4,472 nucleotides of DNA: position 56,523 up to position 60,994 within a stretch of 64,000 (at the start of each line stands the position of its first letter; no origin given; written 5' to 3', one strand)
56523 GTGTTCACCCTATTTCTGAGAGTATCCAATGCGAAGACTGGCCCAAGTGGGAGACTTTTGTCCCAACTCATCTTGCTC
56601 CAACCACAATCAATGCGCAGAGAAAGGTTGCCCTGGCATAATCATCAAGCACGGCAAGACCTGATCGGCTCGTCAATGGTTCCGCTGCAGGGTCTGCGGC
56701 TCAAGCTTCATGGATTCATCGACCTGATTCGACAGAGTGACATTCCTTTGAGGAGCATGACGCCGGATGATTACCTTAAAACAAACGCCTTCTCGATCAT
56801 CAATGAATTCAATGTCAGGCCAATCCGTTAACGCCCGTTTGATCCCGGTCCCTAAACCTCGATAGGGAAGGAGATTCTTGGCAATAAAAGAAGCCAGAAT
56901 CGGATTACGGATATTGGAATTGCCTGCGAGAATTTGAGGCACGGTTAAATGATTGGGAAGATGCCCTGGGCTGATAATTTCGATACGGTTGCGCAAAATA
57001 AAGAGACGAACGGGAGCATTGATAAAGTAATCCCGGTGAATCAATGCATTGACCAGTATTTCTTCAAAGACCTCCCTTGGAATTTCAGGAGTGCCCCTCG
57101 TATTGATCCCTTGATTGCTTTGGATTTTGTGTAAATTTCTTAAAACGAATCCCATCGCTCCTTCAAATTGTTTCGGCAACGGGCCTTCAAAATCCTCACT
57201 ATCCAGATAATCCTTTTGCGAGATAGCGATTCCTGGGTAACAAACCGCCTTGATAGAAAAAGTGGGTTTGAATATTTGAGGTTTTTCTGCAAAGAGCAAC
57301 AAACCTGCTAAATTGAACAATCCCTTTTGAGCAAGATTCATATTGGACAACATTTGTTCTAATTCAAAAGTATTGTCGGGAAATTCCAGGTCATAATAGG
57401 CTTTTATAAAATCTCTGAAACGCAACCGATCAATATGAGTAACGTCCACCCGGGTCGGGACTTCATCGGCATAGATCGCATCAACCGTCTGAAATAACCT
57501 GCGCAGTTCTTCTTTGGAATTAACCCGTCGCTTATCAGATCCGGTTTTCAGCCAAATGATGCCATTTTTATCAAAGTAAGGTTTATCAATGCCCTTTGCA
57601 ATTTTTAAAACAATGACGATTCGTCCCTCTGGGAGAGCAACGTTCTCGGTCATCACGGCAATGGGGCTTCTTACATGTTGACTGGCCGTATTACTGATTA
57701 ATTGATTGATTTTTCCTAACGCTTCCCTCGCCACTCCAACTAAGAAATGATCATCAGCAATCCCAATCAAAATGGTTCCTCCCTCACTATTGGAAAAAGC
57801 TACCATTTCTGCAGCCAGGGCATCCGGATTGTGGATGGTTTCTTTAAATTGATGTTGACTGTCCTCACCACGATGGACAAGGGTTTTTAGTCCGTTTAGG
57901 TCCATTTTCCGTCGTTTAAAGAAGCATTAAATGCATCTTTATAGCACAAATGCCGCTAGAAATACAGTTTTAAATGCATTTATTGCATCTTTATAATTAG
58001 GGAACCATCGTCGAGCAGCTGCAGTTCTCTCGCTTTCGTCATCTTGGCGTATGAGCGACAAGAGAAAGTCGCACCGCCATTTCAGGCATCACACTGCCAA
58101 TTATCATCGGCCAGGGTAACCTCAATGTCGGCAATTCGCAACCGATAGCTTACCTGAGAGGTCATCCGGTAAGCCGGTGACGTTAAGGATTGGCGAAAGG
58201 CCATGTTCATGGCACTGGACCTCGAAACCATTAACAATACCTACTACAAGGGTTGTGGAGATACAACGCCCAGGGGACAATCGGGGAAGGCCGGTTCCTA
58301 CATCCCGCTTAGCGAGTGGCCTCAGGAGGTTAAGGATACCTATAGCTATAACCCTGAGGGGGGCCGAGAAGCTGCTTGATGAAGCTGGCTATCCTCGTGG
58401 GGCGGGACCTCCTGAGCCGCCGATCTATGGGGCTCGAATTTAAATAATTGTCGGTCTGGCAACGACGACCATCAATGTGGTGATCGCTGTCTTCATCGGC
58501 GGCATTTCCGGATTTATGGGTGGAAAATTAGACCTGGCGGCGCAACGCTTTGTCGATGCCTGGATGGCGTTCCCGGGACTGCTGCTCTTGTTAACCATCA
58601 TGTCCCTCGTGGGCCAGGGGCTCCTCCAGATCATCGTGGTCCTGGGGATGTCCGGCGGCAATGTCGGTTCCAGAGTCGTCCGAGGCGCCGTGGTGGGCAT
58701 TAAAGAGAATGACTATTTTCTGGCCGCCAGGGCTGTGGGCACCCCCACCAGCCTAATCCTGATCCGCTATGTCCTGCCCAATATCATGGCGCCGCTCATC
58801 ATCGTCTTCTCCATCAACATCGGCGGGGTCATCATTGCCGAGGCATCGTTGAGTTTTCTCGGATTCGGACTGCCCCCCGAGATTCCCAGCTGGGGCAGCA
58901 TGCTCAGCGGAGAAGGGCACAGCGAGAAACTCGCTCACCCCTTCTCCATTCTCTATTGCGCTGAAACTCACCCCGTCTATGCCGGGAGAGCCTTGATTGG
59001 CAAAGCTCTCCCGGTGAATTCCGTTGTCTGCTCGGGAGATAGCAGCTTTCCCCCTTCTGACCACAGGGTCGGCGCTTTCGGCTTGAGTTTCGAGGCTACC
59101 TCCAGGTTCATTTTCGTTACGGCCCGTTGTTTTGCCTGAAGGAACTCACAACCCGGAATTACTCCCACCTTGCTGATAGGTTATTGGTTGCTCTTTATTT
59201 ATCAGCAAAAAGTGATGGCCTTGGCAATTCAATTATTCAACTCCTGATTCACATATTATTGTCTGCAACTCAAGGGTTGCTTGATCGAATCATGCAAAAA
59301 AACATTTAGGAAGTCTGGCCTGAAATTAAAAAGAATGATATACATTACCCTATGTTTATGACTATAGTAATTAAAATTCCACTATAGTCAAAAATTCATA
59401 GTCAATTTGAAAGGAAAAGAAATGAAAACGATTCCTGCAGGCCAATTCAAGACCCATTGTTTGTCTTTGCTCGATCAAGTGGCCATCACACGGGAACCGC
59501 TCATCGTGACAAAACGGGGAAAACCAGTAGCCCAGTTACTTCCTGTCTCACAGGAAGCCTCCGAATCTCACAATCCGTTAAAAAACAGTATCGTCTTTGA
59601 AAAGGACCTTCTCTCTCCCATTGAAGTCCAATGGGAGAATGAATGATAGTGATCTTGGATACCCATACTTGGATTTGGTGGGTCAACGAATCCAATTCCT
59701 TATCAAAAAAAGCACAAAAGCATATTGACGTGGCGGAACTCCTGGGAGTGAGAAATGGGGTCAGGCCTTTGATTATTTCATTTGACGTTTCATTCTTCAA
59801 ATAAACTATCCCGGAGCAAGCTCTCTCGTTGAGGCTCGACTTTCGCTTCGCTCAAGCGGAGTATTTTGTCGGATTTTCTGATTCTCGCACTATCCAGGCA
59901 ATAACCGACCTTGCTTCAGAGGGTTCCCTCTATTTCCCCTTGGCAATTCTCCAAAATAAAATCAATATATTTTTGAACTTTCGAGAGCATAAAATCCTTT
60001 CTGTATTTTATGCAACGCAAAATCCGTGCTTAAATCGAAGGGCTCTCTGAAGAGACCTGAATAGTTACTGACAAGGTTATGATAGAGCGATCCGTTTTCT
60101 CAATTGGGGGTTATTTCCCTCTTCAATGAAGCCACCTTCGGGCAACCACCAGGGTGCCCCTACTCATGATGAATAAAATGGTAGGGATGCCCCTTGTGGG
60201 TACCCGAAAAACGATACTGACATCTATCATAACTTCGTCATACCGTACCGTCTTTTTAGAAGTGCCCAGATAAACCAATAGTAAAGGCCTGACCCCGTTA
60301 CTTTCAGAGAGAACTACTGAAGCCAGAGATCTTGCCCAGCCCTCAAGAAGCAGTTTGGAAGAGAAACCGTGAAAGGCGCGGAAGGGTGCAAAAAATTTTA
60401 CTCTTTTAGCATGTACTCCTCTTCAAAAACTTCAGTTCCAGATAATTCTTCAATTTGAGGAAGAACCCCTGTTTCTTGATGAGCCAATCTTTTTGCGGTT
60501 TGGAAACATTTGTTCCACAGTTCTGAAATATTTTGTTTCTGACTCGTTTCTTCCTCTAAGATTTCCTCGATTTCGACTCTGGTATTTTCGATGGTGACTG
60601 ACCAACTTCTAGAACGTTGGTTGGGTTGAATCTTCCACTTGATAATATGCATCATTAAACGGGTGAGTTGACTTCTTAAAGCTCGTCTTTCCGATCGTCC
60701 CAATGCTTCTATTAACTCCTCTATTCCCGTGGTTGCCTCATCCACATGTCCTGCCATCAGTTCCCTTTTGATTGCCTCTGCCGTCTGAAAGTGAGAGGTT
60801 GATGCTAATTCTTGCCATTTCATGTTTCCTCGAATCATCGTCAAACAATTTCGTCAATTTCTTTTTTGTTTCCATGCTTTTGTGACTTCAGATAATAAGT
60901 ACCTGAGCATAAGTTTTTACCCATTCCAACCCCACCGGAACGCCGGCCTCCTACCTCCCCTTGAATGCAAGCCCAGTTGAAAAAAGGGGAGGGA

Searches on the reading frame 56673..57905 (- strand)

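Call 12: search_protein_families(library=pfam, proteins=[window:56673-57905:-], max_evalue=0.01)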
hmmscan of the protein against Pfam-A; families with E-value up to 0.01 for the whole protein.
window:56673-57905:- (410 aa): 2 families
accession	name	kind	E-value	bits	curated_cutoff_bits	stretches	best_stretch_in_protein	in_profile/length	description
PF04326.19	SLFN_AlbA_2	-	4.1e-19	69.7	25.3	1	14-129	1-118/118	Schlafen, AlbA_2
PF13749.12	HATPase_c_4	-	6.6e-10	39.3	26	1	297-360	2-66/89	Putative ATP-dependent DNA helicase recG C-terminal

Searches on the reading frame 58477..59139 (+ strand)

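Call 12: search_protein_families(library=pfam, proteins=[window:58477-59139:+], max_evalue=0.01)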
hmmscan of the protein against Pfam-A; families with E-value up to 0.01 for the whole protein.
window:58477-59139:+ (220 aa): 1 family
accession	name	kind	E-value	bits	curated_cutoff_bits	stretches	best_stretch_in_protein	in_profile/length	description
PF00528.27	BPD_transp_1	-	5.4e-19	69.1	26.4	1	4-144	1-151/184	Binding-protein-dependent transport system inner membrane component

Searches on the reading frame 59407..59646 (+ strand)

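Call 12: search_protein_families(library=pfam, proteins=[window:59407-59646:+], max_evalue=0.01)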
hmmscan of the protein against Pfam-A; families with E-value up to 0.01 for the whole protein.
window:59407-59646:+ (79 aa): 1 family
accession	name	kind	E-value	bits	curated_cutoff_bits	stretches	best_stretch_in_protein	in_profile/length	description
PF02604.26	PhdYeFM_antitox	-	2.9e-11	43.4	29.8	1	6-49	1-44/74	Antitoxin Phd_YefM, type II toxin-antitoxin system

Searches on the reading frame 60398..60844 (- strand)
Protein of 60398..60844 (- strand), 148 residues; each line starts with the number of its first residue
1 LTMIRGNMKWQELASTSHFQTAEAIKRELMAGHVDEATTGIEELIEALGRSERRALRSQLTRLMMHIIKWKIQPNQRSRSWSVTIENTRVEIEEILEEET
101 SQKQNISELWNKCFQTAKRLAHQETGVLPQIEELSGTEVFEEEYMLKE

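Call 12: search_protein_families(library=pfam, proteins=[window:60398-60844:-], max_evalue=0.01)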
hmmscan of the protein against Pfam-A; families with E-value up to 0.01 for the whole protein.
window:60398-60844:- (148 aa): 2 families
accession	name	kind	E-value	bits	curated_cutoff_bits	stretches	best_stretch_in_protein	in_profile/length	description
PF01724.21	DUF29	-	1.8e-24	86.9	22.5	1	41-144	31-137/138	Domain of unknown function DUF29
PF04280.21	Tim44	-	0.0013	19.3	29.6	1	34-108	21-92/147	Tim44-like domain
